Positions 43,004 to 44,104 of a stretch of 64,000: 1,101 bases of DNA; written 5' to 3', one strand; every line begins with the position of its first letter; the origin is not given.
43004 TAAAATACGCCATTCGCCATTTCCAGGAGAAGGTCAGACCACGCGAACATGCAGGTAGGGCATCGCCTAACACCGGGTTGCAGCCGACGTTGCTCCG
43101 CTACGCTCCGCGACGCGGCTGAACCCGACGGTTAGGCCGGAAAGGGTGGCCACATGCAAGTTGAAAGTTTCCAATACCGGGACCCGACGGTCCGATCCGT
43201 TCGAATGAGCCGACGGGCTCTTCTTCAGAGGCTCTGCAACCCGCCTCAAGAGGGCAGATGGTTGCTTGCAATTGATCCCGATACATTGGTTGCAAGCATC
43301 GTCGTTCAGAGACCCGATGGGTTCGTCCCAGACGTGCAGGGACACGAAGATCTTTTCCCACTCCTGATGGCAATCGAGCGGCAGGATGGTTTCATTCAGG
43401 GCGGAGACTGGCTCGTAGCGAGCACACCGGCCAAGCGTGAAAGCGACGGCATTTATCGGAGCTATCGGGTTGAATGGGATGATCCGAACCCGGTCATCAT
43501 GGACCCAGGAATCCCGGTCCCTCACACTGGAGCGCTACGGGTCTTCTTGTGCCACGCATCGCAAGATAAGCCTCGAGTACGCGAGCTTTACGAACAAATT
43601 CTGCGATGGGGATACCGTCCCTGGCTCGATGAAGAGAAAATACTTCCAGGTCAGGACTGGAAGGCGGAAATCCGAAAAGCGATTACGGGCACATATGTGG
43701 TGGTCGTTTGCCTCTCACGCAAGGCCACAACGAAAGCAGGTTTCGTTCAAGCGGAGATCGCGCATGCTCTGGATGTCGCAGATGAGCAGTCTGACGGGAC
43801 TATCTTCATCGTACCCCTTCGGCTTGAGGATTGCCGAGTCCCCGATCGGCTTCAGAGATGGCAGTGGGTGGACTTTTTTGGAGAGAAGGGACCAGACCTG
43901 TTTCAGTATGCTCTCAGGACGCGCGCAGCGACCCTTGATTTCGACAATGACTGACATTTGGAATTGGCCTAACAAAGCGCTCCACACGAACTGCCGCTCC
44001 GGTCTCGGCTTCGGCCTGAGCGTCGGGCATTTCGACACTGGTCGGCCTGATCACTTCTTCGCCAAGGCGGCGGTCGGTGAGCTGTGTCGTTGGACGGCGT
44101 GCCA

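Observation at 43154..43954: TIR domain fused to an unrecognised N-terminal domain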

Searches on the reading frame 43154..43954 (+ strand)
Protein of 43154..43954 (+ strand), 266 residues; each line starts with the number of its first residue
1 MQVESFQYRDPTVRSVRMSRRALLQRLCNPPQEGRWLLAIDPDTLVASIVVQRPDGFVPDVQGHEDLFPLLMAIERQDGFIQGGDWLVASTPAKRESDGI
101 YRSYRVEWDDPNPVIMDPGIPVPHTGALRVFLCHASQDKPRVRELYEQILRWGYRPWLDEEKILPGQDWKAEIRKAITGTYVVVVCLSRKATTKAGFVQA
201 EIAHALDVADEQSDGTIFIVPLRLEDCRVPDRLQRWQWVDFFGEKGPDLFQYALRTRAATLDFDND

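Call 3: search_protein_families(library=pfam, proteins=[window:43154-43954:+], max_evalue=0.1)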
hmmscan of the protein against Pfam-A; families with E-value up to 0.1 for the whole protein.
window:43154-43954:+ (266 aa): 3 families
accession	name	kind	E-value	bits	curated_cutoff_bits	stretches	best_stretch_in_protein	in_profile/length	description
PF13676.11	TIR_2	-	2.4e-26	93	28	1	130-244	1-111/122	TIR domain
PF01582.25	TIR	-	1.2e-06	28.9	21.3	1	142-220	18-95/179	TIR domain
PF08937.16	ThsB_TIR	-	0.0042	17.9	21.2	1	132-217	2-91/100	Thoeris protein ThsB, TIR-like domain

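Call 4: search_protein_families(library=padloc, proteins=[window:43154-43954:+], max_evalue=0.1)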
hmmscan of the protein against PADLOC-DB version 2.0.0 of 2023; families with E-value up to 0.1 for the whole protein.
window:43154-43954:+ (266 aa): 8 families
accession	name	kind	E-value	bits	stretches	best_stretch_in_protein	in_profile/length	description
PDLC02403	Aga_TIR-PNTD1-PNTD2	-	3.9e-15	53.8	1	130-242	5-117/443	Class I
PDLC02421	Aga_TIR-PNTD1-PNTD2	-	1.3e-14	52.2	1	130-243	6-119/430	Class I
PDLC02416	Aga_REase-TIR-PNTD1-PNTD2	-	1.9e-09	34.8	1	152-242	180-264/572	Class I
PDLC02400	Aga_TIR-PNTD1-PNTD2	-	4.2e-09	33.2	1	152-243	212-302/639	Class I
PDLC05062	PDC-S66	-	8.8e-07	26.6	1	130-194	151-216/282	-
PDLC02012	SAVED5--SAVED_TIR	-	1.6e-05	22.2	1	129-233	15-122/404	-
PDLC02962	RT-TIR_XII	-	4.2e-05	20.6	1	126-208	344-426/478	single gene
PDLC00424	ThsB1|ThsB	-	0.015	13.1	1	130-186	104-161/234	TIR-like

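Call 5: find_homologous_proteins(query=window:43154-43954:+)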
Query window:43154-43954:+ (266 aa): 1661 proteins with E <= 0.001 among 2295 candidates; the best 120 are listed.
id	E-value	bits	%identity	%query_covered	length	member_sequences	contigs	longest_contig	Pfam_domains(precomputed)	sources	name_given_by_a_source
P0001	6.8e-180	614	100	100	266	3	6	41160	PF01582.26,PF13676.12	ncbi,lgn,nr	ncbi:MAG: hypothetical protein DDT27_00538 [Dehalococcoidia bacterium]|nr:hypothetical protein [Chlo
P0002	1.9e-154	531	100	86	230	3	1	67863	PF01582.26,PF13676.12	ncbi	ncbi:MAG: toll/interleukin-1 receptor domain-containing protein [Dehalococcoidia bacterium]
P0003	5.2e-122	425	67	100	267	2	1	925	PF01582.26,PF13676.12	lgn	-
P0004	1.9e-118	413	67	100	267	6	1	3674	PF01582.26,PF13676.12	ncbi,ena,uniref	ncbi:toll/interleukin-1 receptor domain-containing protein [Desulfobacterium sp. N47]|uniref:toll/in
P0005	3.1e-118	412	64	99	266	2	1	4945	PF01582.26,PF13676.12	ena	-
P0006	3.0e-116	406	70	93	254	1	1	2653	PF01582.26,PF13676.12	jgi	jgi:hypothetical protein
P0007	9.7e-116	404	65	99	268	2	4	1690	PF01582.26,PF13676.12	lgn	-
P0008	6.3e-115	401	64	100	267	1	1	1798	PF01582.26,PF13676.12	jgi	jgi:hypothetical protein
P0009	7.7e-112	391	62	99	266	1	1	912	PF01582.26,PF13676.12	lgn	-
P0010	2.6e-111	389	64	99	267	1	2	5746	PF01582.26,PF13676.12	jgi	jgi:hypothetical protein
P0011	3.1e-108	379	60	93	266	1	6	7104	PF01582.26,PF13676.12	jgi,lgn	jgi:hypothetical protein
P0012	1.9e-105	370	73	80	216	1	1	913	PF01582.26,PF13676.12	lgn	-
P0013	2.8e-91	324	59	94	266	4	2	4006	PF01582.26,PF13676.12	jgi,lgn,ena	-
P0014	1.3e-89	318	63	81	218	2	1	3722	PF01582.26,PF13676.12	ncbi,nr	ncbi:MAG: toll/interleukin-1 receptor domain-containing protein [Deltaproteobacteria bacterium]|nr:t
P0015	6.0e-89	316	65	79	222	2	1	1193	PF13676.12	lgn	-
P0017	4.3e-84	300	51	98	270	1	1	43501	PF13676.12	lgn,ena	-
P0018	1.6e-77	279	48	91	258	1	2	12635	PF01582.26,PF13676.12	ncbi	-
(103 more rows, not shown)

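Call 8: find_encoding_contigs(protein=P0017, flank=8000, max_places=3)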
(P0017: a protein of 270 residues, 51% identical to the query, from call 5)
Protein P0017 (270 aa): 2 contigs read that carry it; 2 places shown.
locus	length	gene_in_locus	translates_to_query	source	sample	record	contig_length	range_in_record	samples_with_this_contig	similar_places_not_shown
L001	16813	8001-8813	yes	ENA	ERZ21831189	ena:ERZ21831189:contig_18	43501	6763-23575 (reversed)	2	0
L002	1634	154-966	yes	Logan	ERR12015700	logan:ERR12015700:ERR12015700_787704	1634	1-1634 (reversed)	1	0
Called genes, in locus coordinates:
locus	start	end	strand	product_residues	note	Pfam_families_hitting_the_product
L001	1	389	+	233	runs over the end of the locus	-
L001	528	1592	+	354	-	PF04607:RelA_SpoT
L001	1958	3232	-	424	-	PF00078:RVT_1, PF08388:GIIM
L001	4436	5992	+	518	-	PF10137:CAP12-PCTIR_TIR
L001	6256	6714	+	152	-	PF03412:Peptidase_C39 (weak)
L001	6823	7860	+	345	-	PF13676:TIR_2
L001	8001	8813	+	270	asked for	PF13676:TIR_2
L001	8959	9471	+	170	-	-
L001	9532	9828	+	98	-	PF01527:HTH_Tnp_1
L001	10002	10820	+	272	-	PF00665:rve, PF13683:rve_3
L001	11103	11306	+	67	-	-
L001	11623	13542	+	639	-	PF13175:AAA_15 (weak), PF13304:AAA_21, PF13175:AAA_15, PF12476:DUF3696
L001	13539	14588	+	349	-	-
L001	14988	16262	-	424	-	PF00078:RVT_1, PF08388:GIIM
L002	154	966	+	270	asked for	PF13676:TIR_2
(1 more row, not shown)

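Call 9: find_encoding_contigs(protein=P0018, flank=6000, max_places=2)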
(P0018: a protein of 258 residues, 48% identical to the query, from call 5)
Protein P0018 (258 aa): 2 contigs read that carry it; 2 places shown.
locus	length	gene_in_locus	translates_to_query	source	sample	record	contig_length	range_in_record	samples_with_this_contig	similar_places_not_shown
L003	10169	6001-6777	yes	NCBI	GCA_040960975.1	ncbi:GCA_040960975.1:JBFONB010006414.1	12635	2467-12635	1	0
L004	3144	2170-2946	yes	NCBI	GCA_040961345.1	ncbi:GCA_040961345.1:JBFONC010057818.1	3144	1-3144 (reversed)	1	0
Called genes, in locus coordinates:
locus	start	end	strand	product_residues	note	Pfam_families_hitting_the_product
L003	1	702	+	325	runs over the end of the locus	PF04392:ABC_sub_bind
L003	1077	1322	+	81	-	-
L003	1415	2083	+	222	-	PF18928:DUF5677 (weak)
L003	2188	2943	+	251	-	-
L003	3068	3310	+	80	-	-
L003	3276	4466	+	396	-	PF14319:Zn_Tnp_IS91, PF04986:Y2_Tnp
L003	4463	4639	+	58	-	-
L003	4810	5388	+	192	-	-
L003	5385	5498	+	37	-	-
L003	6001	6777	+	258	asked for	PF01582:TIR (faint), PF13676:TIR_2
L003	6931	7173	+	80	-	-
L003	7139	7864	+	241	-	PF14319:Zn_Tnp_IS91, PF04986:Y2_Tnp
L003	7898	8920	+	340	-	PF01797:Y1_Tnp (weak)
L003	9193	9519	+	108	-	PF01909:NTP_transf_2, PF18765:Polbeta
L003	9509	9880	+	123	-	PF05168:HEPN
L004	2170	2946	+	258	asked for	PF01582:TIR (faint), PF13676:TIR_2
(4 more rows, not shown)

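Call 10: find_encoding_contigs(protein=P0011, flank=6000, max_places=3)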
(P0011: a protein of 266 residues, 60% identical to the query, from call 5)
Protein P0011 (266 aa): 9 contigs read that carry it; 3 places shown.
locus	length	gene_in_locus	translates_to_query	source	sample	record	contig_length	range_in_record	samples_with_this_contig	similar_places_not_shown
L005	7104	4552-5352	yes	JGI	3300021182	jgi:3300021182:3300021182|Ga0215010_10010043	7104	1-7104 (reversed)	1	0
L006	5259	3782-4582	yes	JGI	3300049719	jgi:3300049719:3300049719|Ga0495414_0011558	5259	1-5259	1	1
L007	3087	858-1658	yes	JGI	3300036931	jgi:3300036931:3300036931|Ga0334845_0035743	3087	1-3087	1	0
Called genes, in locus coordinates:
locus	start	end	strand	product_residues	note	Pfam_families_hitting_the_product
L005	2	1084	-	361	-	?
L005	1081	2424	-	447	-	PF00675:Peptidase_M16, PF05193:Peptidase_M16_C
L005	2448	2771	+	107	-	PF09907:HigB_toxin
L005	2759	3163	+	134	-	-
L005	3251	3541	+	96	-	-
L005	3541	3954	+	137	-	-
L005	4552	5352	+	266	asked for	PF01582:TIR (weak), PF13676:TIR_2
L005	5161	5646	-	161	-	-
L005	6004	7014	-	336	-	PF01012:ETF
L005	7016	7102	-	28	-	?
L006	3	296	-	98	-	?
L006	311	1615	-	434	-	PF00675:Peptidase_M16, PF05193:Peptidase_M16_C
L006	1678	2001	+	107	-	PF09907:HigB_toxin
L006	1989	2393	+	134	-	-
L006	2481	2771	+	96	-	-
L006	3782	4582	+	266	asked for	PF01582:TIR (weak), PF13676:TIR_2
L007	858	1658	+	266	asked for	PF01582:TIR (weak), PF13676:TIR_2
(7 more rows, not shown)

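Call 11: find_encoding_contigs(protein=P0010, flank=6000, max_places=2)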
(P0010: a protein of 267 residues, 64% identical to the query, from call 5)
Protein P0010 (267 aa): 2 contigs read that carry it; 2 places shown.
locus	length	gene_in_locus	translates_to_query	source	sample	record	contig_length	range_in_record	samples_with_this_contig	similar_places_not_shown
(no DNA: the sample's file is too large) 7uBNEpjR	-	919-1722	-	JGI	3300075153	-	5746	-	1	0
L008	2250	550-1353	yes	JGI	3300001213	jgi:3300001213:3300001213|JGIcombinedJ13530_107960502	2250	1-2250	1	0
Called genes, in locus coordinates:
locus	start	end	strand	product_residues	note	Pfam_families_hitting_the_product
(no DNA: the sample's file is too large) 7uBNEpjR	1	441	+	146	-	?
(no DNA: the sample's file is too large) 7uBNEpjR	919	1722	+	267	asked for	PF01582:TIR (weak), PF13676:TIR_2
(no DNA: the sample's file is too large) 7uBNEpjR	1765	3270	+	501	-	PF18182:mCpol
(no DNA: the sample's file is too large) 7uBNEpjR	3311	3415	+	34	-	-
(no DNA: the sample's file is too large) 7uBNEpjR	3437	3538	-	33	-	-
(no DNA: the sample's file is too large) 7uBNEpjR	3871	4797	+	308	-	PF01582:TIR, PF13676:TIR_2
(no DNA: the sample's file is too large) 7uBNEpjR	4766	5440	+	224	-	PF12675:DUF3795 (weak)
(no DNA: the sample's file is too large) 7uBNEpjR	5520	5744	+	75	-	?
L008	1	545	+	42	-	?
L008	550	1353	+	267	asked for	PF01582:TIR (weak), PF13676:TIR_2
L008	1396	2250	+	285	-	?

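Call 12: find_encoding_contigs(protein=P0005, flank=6000, max_places=2)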
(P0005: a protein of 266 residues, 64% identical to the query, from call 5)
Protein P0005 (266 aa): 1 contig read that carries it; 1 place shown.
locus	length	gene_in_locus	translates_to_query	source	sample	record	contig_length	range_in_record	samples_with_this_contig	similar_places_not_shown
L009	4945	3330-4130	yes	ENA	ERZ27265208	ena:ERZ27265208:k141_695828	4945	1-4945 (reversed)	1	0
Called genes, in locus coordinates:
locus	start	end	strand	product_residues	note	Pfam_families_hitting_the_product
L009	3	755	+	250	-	?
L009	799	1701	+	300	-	-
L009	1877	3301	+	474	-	PF27225:AF_1859_N, PF10040:CRISPR_Cas6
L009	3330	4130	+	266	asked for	PF01582:TIR, PF13676:TIR_2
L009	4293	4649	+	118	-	PF08960:STIV_B116-like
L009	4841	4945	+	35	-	?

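Call 25: search_solved_structures(query=window:43154-43954:+, max_evalue=0.01, show_alignments=5)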
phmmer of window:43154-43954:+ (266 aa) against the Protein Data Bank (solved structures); distinct sequences matched with E-value up to 0.01: 1.
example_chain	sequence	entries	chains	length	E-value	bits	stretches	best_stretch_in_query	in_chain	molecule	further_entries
7uxr_A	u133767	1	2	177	0.0071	18.9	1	108-190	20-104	TIR domain protein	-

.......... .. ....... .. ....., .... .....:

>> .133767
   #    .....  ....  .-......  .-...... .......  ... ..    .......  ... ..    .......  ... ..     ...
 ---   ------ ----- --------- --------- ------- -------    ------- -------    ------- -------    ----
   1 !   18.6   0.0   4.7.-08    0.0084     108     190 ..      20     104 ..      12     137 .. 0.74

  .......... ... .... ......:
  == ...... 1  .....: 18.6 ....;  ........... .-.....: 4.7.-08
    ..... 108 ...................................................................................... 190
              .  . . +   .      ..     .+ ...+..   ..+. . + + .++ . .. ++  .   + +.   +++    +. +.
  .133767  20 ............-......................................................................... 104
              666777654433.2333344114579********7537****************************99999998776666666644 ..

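Call 26: search_solved_structures(query=A1, max_evalue=0.01, show_alignments=5)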
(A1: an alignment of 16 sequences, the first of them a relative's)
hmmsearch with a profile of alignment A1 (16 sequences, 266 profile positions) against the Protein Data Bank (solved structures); distinct sequences matched with E-value up to 0.01: 22.
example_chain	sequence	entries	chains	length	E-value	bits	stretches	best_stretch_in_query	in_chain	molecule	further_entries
8qlo_A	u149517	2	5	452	3.6e-08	35.9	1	129-257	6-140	Toll/interleukin-1 receptor domain-containing protein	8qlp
7uxr_A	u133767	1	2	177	6.6e-08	35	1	108-195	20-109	TIR domain protein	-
8j8h_B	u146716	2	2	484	4.5e-07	32.2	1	124-229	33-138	TIR domain-containing protein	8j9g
8g83_A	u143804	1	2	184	4.5e-07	32.2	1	124-194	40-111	NAD(+) hydrolase AbTIR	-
7uwg_A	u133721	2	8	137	6.6e-07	31.7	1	129-194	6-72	Molecular chaperone Tir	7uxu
8z92_E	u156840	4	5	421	1.2e-06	30.8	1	129-229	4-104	TIR domain-containing protein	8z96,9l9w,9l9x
3h16_A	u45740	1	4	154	1.4e-06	30.7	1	128-194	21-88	TIR protein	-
8u7b_B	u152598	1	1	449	1.4e-06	30.7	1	129-229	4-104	TIR domain-containing protein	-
8ifk_A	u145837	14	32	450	1.4e-06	30.6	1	129-229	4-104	TIR domain-containing protein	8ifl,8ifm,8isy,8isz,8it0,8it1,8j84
8j7s_B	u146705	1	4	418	3.8e-06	29.2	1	129-226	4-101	TIR domain-containing protein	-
8fex_A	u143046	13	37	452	4.4e-06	29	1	129-226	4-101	TIR-APAZ | TIR domain-containing protein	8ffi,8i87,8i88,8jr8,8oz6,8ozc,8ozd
8sp0_A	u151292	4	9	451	4.7e-06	28.9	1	129-226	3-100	TIR-APAZ | TIR domain-containing protein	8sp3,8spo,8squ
4lzp_B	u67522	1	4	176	4.9e-05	25.6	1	108-194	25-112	Putative uncharacterized protein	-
9mud_K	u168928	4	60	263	5.5e-05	25.4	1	129-225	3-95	Cat1 (CRISPR associated TIR 1) pentagonal filament | Cat1 (CRISPR associated TIR 1) pentagonal filament assembly | Cat1 (CRISPR-associated TIR 1)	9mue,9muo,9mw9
4w8g_A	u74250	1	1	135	0.00017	23.8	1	129-254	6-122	Toll-receptor-related 2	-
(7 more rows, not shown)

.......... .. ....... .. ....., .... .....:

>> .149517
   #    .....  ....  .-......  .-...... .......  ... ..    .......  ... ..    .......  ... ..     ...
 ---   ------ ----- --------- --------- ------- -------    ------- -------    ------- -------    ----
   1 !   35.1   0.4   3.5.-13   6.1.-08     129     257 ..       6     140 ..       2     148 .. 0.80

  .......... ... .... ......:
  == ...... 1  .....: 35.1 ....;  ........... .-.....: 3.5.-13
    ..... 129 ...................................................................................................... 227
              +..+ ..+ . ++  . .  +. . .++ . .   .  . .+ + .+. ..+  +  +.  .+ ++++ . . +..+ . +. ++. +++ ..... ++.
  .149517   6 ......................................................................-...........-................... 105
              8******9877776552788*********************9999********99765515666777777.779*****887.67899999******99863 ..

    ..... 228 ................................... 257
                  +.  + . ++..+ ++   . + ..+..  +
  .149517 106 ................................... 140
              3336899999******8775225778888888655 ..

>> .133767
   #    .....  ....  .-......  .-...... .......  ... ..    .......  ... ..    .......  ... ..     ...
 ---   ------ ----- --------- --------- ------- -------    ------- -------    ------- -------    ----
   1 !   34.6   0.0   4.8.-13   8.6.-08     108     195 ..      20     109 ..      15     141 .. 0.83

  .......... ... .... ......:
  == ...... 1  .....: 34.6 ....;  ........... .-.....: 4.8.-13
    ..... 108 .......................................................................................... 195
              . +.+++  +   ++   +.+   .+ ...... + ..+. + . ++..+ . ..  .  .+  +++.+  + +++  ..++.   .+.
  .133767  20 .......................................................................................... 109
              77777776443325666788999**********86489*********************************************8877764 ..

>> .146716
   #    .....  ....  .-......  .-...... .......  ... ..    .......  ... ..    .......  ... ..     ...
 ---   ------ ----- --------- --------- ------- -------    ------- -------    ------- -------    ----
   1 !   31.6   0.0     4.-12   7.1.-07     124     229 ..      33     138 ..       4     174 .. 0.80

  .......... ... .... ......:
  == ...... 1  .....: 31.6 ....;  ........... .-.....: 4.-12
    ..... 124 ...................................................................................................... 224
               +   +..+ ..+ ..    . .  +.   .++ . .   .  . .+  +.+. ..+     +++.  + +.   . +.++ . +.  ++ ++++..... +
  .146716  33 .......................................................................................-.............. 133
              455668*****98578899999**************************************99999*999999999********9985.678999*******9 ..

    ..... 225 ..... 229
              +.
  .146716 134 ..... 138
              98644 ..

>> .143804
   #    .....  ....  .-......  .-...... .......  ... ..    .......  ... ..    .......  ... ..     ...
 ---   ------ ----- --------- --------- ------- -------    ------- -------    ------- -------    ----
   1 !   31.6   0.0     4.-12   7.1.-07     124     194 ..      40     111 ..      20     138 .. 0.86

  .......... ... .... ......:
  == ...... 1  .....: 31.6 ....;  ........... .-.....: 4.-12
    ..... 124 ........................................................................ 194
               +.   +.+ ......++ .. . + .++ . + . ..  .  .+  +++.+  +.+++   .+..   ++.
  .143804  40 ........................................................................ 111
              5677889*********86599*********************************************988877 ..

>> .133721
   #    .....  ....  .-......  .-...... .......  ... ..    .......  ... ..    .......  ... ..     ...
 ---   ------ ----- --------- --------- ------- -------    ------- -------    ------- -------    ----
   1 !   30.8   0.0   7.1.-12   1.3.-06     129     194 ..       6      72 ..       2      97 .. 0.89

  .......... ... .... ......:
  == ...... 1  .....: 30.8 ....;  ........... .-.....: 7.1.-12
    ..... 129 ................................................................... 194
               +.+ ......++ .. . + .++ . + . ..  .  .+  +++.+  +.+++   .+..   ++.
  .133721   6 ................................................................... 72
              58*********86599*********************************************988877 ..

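Call 45: search_protein_families(library=ncbifam, proteins=[window:43154-43954:+], max_evalue=0.1)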
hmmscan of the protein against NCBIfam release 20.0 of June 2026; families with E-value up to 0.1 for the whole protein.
window:43154-43954:+ (266 aa): 2 families
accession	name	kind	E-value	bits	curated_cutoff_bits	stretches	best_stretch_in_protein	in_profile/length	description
NF042941.1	Retron_TIR_antiphage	equivalog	1.6e-09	37.1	600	1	129-210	341-422/464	TIR domain-containing anti-phage reverse transcriptase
NF058526.1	Thoeris_type3_ThcB4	equivalog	0.012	14.5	220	1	129-206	129-206/375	Thoeris type III anti-phage system protein ThcB4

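Call 56: search_protein_families(library=pfam, proteins=[L008:1396-2250:+, L009:799-1701:+], max_evalue=0.01)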
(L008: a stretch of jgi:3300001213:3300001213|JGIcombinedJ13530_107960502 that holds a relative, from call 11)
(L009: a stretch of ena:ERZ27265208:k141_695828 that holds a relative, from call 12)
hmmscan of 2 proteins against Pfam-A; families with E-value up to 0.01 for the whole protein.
L008:1396-2250:+ (285 aa): 1 family
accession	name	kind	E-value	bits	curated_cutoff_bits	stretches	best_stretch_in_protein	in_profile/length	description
PF09651.16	Cas_APE2256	-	0.008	16.5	24.8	0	80-144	55-125/136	CRISPR-associated protein (Cas_APE2256)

L009:799-1701:+ (300 aa): 2 families
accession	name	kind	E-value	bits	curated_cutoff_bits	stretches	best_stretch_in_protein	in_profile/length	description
PF18735.6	HEPN_RiboL-PSP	-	0.0023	18.3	28.4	1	102-230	31-167/191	RiboL-PSP-HEPN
PF23991.1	DUF7310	-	0.0073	17.2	40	0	42-94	2-54/83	Coiled-coil region of unknown function (DUF7310)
